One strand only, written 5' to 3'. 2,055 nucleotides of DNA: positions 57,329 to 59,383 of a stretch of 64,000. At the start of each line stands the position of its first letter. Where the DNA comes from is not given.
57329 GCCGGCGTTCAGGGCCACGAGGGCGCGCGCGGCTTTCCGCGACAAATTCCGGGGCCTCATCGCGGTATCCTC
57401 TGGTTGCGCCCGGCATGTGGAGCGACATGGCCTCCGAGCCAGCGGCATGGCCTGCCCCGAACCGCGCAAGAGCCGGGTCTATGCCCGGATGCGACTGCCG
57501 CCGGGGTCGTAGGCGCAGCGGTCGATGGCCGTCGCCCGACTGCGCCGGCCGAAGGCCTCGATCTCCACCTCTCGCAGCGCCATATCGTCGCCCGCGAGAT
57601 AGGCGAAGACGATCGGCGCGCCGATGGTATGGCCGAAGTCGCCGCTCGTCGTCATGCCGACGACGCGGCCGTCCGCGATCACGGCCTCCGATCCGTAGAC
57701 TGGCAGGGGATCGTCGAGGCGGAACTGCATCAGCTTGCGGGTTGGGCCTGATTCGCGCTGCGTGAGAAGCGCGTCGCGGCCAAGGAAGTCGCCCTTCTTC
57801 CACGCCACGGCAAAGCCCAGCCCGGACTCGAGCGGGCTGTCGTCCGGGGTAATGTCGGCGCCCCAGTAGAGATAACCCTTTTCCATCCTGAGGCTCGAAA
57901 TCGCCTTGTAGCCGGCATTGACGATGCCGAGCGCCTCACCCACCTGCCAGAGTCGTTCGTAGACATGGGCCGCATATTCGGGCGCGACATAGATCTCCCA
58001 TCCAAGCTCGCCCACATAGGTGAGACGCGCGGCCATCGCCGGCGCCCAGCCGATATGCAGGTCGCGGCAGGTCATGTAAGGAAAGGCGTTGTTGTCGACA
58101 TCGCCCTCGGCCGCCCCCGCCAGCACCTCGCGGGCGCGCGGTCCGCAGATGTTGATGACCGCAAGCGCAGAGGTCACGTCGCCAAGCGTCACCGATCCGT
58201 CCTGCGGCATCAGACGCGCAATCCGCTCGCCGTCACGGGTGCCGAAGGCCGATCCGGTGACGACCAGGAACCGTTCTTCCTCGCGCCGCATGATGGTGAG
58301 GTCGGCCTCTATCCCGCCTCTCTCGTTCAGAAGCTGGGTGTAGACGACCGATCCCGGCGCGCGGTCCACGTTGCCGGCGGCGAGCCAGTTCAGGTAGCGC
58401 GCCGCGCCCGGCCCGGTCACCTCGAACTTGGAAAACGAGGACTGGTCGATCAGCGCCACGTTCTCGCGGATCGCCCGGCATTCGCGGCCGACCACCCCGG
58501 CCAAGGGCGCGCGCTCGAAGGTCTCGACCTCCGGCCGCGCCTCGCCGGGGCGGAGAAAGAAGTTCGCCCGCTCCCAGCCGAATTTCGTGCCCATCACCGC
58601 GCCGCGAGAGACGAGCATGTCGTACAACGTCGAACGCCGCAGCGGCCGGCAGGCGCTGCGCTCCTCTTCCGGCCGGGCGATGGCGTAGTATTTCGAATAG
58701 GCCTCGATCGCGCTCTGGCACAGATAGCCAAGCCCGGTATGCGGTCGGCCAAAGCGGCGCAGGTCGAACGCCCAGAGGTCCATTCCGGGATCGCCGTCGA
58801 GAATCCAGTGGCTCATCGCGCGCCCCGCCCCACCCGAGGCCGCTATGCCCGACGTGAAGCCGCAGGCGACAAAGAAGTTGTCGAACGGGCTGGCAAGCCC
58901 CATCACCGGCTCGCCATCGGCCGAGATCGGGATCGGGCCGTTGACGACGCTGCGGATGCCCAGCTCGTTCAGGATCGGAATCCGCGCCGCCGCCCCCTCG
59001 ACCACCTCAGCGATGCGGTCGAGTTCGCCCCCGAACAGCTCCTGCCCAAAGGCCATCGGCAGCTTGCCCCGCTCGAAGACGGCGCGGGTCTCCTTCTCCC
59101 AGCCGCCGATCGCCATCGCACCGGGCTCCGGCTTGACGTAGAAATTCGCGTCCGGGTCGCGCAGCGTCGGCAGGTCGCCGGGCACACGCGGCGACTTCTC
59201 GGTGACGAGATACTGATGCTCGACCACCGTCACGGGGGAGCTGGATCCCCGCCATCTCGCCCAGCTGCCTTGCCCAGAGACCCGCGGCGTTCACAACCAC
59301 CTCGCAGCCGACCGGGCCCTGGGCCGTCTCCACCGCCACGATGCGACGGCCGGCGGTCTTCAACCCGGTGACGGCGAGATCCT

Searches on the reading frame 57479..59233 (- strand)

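Call 73: search_protein_families(library=pfam, proteins=[window:57479-59233:-], max_evalue=0.00001)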
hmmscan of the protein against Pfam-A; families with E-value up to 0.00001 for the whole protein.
window:57479-59233:- (584 aa): 4 families
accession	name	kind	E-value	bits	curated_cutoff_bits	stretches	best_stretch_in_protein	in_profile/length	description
PF01571.26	GCV_T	-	1e-72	244.9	25.6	1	203-475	1-255/255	Aminomethyltransferase folate-binding domain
PF08669.17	GCV_T_C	-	2e-16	60.1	25.9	1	499-576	1-80/80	Glycine cleavage T-protein C-terminal barrel domain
PF16350.10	FAO_M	-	7e-14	52.2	27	1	146-201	1-56/56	FAD dependent oxidoreductase central domain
PF01266.30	DAO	-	4.4e-11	43.3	27.9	1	4-143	224-353/353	FAD dependent oxidoreductase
